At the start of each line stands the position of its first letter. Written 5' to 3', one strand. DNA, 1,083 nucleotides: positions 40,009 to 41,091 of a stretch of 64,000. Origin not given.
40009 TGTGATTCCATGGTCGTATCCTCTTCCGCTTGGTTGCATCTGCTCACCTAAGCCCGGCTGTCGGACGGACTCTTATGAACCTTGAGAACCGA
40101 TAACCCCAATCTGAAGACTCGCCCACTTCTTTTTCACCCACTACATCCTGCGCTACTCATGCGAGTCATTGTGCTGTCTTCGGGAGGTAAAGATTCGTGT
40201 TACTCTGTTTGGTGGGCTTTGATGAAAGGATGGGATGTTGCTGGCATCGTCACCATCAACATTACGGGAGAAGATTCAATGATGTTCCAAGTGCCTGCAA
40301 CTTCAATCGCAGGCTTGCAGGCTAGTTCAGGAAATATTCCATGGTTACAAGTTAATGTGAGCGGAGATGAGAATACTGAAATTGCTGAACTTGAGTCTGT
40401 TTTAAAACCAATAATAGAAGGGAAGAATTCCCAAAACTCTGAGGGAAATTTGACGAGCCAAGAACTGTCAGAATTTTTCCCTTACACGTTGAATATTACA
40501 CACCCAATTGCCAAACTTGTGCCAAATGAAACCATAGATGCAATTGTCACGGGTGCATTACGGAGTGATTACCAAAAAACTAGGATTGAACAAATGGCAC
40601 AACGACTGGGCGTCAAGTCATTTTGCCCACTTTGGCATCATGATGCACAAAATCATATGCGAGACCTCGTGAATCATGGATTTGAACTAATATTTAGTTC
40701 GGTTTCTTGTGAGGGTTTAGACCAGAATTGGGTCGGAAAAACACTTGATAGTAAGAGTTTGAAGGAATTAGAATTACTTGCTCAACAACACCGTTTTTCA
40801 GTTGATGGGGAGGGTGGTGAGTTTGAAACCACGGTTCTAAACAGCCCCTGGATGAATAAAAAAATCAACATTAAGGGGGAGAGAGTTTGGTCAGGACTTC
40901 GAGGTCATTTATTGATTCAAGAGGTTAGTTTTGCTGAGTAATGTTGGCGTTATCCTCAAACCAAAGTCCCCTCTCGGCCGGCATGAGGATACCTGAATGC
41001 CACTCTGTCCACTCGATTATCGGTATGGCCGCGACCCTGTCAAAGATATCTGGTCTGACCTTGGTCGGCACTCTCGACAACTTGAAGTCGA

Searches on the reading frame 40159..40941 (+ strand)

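Call 26: search_protein_families(library=pfam, proteins=[window:40159-40941:+])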
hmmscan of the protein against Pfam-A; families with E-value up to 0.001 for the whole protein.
window:40159-40941:+ (260 aa): 1 family
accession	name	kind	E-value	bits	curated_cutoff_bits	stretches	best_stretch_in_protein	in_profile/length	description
PF01902.24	Diphthami_syn_2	-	1.1e-48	166.1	23.2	2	123-256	83-217/219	Diphthamide synthase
